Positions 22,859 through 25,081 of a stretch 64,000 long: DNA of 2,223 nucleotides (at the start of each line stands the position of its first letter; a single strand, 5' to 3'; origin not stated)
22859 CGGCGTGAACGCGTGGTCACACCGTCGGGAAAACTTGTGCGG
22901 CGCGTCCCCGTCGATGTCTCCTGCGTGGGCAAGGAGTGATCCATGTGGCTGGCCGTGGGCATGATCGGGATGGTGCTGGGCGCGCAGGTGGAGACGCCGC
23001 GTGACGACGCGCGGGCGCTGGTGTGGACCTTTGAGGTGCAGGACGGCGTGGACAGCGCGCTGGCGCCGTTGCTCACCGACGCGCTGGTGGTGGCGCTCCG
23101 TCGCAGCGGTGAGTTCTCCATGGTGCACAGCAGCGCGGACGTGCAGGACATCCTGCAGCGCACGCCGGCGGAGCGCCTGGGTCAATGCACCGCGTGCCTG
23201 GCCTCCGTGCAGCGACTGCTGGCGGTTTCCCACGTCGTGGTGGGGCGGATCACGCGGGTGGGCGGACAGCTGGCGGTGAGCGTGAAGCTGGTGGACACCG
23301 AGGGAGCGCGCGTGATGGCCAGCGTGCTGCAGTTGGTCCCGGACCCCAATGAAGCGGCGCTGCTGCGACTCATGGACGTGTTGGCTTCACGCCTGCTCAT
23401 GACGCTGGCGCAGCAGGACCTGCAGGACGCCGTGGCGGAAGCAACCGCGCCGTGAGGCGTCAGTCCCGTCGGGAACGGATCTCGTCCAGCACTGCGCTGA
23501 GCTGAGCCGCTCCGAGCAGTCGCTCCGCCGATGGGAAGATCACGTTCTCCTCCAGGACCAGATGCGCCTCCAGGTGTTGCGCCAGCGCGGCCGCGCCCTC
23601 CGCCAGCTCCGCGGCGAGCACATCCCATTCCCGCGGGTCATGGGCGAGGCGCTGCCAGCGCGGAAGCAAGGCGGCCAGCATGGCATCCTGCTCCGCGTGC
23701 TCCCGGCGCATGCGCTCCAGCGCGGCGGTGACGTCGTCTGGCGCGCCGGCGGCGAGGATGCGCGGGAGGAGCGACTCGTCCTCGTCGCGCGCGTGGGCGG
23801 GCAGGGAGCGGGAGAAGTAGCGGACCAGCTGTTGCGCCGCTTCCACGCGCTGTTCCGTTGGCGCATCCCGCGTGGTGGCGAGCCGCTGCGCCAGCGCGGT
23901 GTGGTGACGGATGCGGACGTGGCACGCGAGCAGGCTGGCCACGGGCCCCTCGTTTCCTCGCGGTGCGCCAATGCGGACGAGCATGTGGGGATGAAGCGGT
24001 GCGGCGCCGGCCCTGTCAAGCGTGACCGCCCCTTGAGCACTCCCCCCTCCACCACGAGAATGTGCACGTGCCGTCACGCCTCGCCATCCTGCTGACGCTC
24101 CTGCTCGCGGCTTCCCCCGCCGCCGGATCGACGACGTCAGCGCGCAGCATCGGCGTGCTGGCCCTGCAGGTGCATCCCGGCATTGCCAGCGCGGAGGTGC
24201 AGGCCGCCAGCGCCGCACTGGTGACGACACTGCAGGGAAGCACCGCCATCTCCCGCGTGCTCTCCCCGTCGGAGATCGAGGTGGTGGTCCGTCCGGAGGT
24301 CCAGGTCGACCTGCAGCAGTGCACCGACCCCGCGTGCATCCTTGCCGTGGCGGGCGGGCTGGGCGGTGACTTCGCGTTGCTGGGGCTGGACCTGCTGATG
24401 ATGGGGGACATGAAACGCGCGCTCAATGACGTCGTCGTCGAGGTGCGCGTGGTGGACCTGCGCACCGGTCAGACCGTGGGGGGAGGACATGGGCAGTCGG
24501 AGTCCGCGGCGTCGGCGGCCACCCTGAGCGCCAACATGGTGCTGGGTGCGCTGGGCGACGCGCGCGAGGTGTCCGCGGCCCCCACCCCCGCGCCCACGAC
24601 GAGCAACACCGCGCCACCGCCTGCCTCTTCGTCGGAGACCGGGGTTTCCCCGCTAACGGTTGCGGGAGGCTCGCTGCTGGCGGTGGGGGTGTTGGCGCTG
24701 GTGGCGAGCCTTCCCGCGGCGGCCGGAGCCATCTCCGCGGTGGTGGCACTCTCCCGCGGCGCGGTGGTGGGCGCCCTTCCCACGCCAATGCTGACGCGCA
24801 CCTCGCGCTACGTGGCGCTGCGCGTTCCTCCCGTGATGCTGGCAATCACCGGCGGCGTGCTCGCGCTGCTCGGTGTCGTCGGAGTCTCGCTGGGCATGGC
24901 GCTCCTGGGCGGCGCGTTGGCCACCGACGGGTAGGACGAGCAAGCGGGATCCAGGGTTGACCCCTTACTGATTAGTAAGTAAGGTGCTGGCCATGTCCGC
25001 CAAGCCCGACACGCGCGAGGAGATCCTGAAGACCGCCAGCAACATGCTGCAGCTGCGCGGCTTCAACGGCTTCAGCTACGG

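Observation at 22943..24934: Three paralogous secreted proteins with an LpoB/CsgG/TolB-N-like pattern; two carry a polytopic Gly-zipper anchor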

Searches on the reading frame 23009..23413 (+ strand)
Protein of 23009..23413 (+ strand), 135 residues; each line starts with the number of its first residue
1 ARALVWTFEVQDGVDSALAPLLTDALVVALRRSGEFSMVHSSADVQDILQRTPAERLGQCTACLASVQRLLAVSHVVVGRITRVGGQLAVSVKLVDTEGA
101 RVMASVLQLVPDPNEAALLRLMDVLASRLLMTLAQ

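Call 13: find_homologous_proteins(query=A2, max_evalue=0.001)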
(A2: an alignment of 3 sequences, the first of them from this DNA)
Query A2 (3 sequences) (135 aa, profile of the alignment): 1 proteins with E <= 0.001 among 8000 candidates.
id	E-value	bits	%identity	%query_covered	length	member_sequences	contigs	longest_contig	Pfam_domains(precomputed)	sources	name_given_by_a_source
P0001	6.2e-55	203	100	100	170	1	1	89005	-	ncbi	ncbi:MAG: hypothetical protein AB2A00_01940 [Myxococcota bacterium]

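Call 22: search_protein_representatives(alignment_id=A2)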
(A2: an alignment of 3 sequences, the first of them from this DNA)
Query: 3 sequences, 138 profile positions. Proteins with E-value up to 0.001 (for the whole library): 9670; up to 1e-10: 1306; up to 1e-30: 8. The best 150 are listed.
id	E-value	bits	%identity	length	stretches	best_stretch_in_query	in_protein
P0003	1.1e-55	203.7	-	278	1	1-138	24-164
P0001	2.0e-55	202.9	-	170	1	1-138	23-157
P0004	1.5e-51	190.3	-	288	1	1-136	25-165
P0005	1.3e-48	180.7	-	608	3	6-125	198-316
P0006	1.2e-42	161.5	-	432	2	2-137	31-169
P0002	5.4e-35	136.7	-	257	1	3-134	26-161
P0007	3.2e-33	130.9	-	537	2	3-132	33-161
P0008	2.2e-31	125.0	-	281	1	2-135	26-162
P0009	4.4e-30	120.7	-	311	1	2-136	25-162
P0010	8.6e-30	119.8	-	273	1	4-135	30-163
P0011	1.1e-29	119.5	-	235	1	1-137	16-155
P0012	1.4e-29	119.1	-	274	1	5-136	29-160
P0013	1.5e-29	119.0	-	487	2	5-132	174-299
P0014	2.8e-29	118.1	-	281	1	2-137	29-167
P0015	3.2e-29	117.9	-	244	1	3-134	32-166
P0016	7.3e-29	116.8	-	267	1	2-136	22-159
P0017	7.9e-29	116.7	-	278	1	1-130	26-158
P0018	1.2e-28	116.1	-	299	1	3-136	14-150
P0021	5.3e-28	114.0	-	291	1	3-137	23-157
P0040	7.3e-26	107.1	-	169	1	3-137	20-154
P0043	1.3e-25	106.2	-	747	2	13-133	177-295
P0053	6.1e-25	104.1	-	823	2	2-109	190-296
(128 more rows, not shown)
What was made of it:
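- The profile of the three paralogues finds 9,670 representatives at E<=1e-3 and 1,306 at E<=1e-10 (call 22).
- Tried and rejected: The exhaustive HMMER search (call 22) was needed instead.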

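Call 25: search_protein_families(library=pfam, alignment_id=A3, max_evalue=0.01)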
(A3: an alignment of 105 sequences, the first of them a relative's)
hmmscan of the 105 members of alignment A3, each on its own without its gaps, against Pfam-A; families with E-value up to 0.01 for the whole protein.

A. member 1, P0003 (278 aa): 2 families
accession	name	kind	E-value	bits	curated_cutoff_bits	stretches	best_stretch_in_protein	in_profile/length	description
PF11684.13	DUF3280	-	6.5e-05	23.7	30.1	1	45-157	31-136/138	Protein of unknown function (DUF2380)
PF17680.6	FlgO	-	0.001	19.4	22.6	1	95-139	81-125/130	FlgO protein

B. families by the number of members that match (of 105 scanned): 8 families
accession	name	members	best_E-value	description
PF11684.13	DUF3280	55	1.2e-07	Protein of unknown function (DUF2380)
PF17680.6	FlgO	25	9.6e-08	FlgO protein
PF04052.18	TolB_N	4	0.0018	TolB amino-terminal domain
PF03783.19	CsgG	3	0.0001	Curli production assembly/transport component CsgG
PF13036.11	LpoB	1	5.6e-05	Peptidoglycan-synthase activator LpoB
PF11203.13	EccE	1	0.0014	Putative type VII ESX secretion system translocon, EccE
PF10025.14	DUF2267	1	0.004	Uncharacterized conserved protein (DUF2267)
PF11177.13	DUF2964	1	0.0073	Protein of unknown function (DUF2964)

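Call 37: predict_structure(alignment_id=A3)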
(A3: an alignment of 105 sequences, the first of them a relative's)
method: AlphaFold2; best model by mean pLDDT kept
length: 278 residues; sequences in the alignment: 105
mean_pLDDT: 82.5   pTM: 0.60
mean pLDDT of the five models: 82.5, 81.8, 81.7, 81.2, 79.9
residues with pLDDT >= 90: 113; 70-90: 101; 50-70: 60; < 50: 4
segments of 3 or more residues with pLDDT < 50: 1-3
pLDDT, mean of each block of 10 residues (from residue 1): 55 63 90 97 98 97 96 90 78 79 96 98 93 97 97 98 79 56 59 77 82 82 60 71 80 82 81 78
secondary structure, 60 per line:
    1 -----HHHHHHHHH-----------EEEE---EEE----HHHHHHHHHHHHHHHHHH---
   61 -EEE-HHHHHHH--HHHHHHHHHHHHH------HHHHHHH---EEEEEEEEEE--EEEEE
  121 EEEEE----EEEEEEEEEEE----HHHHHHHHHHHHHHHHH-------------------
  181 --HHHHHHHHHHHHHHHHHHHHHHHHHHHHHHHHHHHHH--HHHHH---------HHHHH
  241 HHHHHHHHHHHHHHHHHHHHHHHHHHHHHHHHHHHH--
elements in order: H6-14 E26-29 E33-35 H40-57 E62-64 H66-72 H75-87 H94-100 E104-113 E116-125 E130-140 H145-161 H183-219 H222-226 H236-276

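Call 50: list_cluster_members(proteins=[P0003, P0004, P0005, P0007, P0013, P0040, P0043, P0053, P0008, P0021])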
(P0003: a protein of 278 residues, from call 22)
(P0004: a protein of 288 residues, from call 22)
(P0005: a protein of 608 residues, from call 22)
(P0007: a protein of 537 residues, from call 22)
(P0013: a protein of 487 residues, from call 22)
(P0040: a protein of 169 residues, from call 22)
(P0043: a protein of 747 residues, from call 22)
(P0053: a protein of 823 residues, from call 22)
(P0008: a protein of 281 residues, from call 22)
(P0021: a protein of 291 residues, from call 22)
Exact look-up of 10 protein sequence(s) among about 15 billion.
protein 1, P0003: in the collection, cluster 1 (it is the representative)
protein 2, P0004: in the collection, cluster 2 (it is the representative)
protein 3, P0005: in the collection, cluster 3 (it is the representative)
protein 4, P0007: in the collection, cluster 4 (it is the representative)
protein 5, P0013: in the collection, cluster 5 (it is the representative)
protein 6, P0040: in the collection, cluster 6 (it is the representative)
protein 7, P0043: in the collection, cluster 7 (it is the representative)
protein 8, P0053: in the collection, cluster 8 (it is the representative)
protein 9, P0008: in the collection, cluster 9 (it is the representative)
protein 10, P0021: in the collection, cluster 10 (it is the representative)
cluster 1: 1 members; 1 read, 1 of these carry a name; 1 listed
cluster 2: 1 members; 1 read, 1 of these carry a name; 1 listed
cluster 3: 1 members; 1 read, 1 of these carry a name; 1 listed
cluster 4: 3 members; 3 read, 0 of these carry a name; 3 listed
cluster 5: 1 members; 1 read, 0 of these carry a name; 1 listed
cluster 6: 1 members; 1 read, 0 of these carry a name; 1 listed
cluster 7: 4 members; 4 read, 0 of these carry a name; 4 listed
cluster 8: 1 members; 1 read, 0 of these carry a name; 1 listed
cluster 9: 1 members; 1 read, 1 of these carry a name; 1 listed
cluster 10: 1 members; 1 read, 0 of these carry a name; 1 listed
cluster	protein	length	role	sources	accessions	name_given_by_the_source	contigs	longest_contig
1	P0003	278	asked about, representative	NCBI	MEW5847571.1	MAG: hypothetical protein AB2A00_02115 [Myxococcota bacterium]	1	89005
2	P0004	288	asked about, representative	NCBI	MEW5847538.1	MAG: hypothetical protein AB2A00_01950 [Myxococcota bacterium]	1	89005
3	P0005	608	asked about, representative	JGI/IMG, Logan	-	TolB-like protein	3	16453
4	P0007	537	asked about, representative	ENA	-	-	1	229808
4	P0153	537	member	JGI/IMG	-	-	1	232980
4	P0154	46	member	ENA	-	-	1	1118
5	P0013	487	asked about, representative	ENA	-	-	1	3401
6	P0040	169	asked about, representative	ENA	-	-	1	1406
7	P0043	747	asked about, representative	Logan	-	-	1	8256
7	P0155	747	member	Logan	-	-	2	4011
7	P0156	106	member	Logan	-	-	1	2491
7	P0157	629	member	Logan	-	-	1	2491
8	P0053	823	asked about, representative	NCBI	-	-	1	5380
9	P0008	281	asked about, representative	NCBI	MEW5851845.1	MAG: hypothetical protein AB2A00_23850 [Myxococcota bacterium]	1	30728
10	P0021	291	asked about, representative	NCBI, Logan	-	-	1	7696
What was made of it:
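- NCBI annotates all three as genes (calls 13, 50).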

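Call 51: list_cluster_members(proteins=[P0006, P0009, P0010, P0011, P0012, P0014, P0015, P0016, P0017, P0018])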
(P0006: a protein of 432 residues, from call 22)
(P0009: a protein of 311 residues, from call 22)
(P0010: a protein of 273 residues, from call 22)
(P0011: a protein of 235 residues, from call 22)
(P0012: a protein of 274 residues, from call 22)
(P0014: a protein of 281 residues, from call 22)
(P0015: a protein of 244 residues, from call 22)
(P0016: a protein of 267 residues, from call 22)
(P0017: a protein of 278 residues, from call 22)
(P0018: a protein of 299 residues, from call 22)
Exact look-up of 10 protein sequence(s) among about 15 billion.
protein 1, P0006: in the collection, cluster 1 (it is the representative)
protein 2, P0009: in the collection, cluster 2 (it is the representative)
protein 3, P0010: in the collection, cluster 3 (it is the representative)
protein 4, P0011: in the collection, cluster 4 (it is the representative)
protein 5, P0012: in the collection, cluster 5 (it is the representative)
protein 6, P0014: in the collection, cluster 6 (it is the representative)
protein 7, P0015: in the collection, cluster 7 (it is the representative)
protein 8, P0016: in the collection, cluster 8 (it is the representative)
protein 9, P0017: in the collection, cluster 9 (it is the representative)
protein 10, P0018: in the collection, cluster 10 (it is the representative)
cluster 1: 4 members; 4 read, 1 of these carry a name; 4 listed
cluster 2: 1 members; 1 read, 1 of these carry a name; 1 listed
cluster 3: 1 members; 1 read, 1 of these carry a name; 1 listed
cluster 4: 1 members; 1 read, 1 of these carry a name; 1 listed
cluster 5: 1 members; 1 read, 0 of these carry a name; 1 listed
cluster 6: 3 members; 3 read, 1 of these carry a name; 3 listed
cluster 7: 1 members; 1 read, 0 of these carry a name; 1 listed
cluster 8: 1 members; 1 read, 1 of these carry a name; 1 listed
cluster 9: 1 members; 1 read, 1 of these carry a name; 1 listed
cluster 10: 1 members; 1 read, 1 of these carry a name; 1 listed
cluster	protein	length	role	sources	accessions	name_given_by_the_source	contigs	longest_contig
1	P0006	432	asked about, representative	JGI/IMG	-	TolB-like protein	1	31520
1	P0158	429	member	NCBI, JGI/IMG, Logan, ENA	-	-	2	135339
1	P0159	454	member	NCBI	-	-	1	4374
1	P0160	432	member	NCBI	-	-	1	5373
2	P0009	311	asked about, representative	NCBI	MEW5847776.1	MAG: hypothetical protein AB2A00_03140 [Myxococcota bacterium]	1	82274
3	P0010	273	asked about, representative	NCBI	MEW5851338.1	MAG: hypothetical protein AB2A00_21295 [Myxococcota bacterium]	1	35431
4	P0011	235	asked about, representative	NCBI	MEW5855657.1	MAG: hypothetical protein AB2A00_43180, partial [Myxococcota bacterium]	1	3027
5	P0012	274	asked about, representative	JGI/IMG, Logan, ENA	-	-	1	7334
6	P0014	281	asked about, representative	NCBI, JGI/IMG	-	hypothetical protein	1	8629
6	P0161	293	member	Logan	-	-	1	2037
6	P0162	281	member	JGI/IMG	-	-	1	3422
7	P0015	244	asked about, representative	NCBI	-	-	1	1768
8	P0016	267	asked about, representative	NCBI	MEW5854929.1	MAG: hypothetical protein AB2A00_39500 [Myxococcota bacterium]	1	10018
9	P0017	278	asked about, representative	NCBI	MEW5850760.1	MAG: hypothetical protein AB2A00_18375 [Myxococcota bacterium]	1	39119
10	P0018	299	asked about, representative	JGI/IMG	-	TolB-like protein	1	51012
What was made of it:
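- JGI labels some relatives 'TolB-like protein' (calls 50, 51). At least 10 divergent paralogues per genome is hard to reconcile with a housekeeping regulator (calls 50, 51). The family is large and diversified (calls 22, 51).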

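Call 72: find_encoding_contigs(protein=P0003, flank=8000, max_places=3)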
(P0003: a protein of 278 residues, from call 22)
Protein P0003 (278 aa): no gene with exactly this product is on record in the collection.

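Call 73: find_encoding_contigs(protein=P0001, flank=8000, max_places=3)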
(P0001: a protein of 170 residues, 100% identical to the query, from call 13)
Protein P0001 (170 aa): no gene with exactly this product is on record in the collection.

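Call 77: predict_structure(alignment_id=A8)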
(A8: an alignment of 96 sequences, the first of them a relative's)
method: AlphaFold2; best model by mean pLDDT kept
length: 288 residues; sequences in the alignment: 96
mean_pLDDT: 84.0   pTM: 0.55
mean pLDDT of the five models: 84.0, 83.8, 82.3, 81.9, 81.5
residues with pLDDT >= 90: 129; 70-90: 115; 50-70: 42; < 50: 2
segments of 3 or more residues with pLDDT < 50: none
pLDDT, mean of each block of 10 residues (from residue 1): 77 69 79 93 93 93 94 86 84 72 81 94 94 89 89 84 69 56 61 78 88 92 91 84 90 91 91 91 84
secondary structure, 60 per line:
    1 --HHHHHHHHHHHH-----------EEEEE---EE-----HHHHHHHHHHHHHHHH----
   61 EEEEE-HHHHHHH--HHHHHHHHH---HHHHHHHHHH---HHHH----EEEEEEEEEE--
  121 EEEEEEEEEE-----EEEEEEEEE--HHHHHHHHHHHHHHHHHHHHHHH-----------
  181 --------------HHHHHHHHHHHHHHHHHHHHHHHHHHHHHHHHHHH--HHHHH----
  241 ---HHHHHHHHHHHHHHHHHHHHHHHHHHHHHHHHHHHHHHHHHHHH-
elements in order: H3-14 E26-30 H41-56 E61-65 H67-73 H76-84 H88-97 H101-104 E109-118 E121-130 E136-144 H147-169 H195-229 H232-236 H244-287
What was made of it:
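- Checked: P2 has lost some of them (AASAALV in place of LLT[DE]xLV, and an insertion before the beta-hairpin), but it still models with the same fold (call 77).
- AF2 models with domain pLDDT above 90 for two paralogues (calls 37, 77). The AF2 models are confident (calls 37, 77).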

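Call 79: fold_search(model_id=the predicted structure, library=pdb)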
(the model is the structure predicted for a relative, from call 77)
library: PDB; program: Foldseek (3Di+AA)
matches with E <= 10: 956; with E <= 0.001: 9
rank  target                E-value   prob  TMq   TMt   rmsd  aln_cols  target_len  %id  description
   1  4pwz_A                1.2e-04  1.00  0.28  0.21   6.0       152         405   17  Crystal structure of TolB protein from Yersinia pestis CO92 (released 2014-04-02)
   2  4q6l                  1.9e-04  1.00  0.26  0.49  10.8       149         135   13  LpoB C-terminal domain from Salmonella enterica (Native) (released 2014-05-14)
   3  7mx5_B                2.6e-04  1.00  0.29  0.22   4.9       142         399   15  Crystal structure of TolB from Acinetobacter baumannii (released 2021-05-26)
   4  5t11_C                3.0e-04  1.00  0.24  0.44   5.8       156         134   16  PelC L103M dodecamer from Paraburkholderia phytofirmans, space group C2 (released 2017-03-15)
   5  5t11_E                4.3e-04  1.00  0.25  0.44   6.4       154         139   18  PelC L103M dodecamer from Paraburkholderia phytofirmans, space group C2 (released 2017-03-15)
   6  5t11_F                5.6e-04  1.00  0.24  0.45   5.8       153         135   16  PelC L103M dodecamer from Paraburkholderia phytofirmans, space group C2 (released 2017-03-15)
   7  3w1e                  6.7e-04  1.00  0.27  0.22   8.4       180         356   14  Structure of FlgT, a flagellar basal body component protein (released 2013-04-03)
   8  4uv2_O                8.3e-04  1.00  0.22  0.28  10.5       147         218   20  Structure of the curli transport lipoprotein CsgG in a non-lipidated, pre-pore conformation (released 2014-09-24)
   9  4uv2_P                8.8e-04  1.00  0.29  0.37   9.8       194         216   16  Structure of the curli transport lipoprotein CsgG in a non-lipidated, pre-pore conformation (released 2014-09-24)
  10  4hrv_A                1.2e-03  1.00  0.28  0.52   8.4       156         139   20  Crystal Structure of Lipoprotein GNA1162 from Neisseria meningitidis (released 2013-04-24)
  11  4uv2_B                1.3e-03  1.00  0.27  0.31  11.1       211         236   15  Structure of the curli transport lipoprotein CsgG in a non-lipidated, pre-pore conformation (released 2014-09-24)
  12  4q6z_A                1.4e-03  1.00  0.27  0.51  10.9       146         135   12  LpoB C-terminal domain from Escherichia coli (released 2014-05-14)
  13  5t11_K                1.8e-03  1.00  0.27  0.53   5.5       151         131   16  PelC L103M dodecamer from Paraburkholderia phytofirmans, space group C2 (released 2017-03-15)
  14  4hrv_B                1.9e-03  1.00  0.26  0.48   6.1       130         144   20  Crystal Structure of Lipoprotein GNA1162 from Neisseria meningitidis (released 2013-04-24)
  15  4uv2_D                1.9e-03  1.00  0.26  0.30  13.1       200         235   14  Structure of the curli transport lipoprotein CsgG in a non-lipidated, pre-pore conformation (released 2014-09-24)
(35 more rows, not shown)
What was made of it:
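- On TolB_N / LpoB / CsgG / PelC / PqiC / LptE-type alpha/beta fold group (superfamily level): Foldseek probability 1.0 for a second paralogue (call 79).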

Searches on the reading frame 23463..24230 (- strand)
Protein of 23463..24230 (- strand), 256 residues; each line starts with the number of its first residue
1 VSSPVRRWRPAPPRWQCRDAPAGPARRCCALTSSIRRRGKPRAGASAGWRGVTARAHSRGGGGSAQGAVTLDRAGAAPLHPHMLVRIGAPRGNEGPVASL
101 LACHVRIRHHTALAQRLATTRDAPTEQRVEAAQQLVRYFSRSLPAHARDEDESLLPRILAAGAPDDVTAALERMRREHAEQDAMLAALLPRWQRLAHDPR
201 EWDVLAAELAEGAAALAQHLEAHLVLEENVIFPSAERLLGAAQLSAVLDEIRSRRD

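Call 17: search_protein_families(library=pfam, proteins=[window:23463-24230:-], max_evalue=0.01)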
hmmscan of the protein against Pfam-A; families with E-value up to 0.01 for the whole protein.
window:23463-24230:- (256 aa): 2 families
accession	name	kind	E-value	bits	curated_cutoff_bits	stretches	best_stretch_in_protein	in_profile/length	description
PF01814.28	Hemerythrin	-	8.8e-15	55.7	25.3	2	97-233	3-125/127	Hemerythrin HHE cation binding domain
PF10756.15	bPH_6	-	0.0033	17.8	22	0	137-176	33-72/73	Bacterial PH domain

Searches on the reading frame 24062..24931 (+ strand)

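Call 7: search_protein_families(library=pfam, proteins=[window:24062-24931:+], max_evalue=10)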
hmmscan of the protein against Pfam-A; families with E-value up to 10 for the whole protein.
window:24062-24931:+ (290 aa): 1 family
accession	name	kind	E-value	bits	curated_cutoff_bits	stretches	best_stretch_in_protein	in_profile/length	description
PF04625.18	DEC-1_N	-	0.15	11.5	29.2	1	156-224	108-180/403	DEC-1 protein, N-terminal region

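Call 8: search_protein_families(library=ncbifam, proteins=[window:24062-24931:+], max_evalue=10)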
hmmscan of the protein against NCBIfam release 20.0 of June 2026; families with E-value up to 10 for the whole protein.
window:24062-24931:+ (290 aa): 0 families

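Call 80: search_protein_families(library=padloc, proteins=[window:24062-24931:+], max_evalue=0.01)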
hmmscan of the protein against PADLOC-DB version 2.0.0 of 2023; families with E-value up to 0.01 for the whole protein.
window:24062-24931:+ (290 aa): 0 families

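Call 81: search_protein_families(library=phrogs, proteins=[window:24062-24931:+], max_evalue=0.01)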
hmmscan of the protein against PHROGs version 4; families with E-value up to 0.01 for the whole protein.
window:24062-24931:+ (290 aa): 0 families
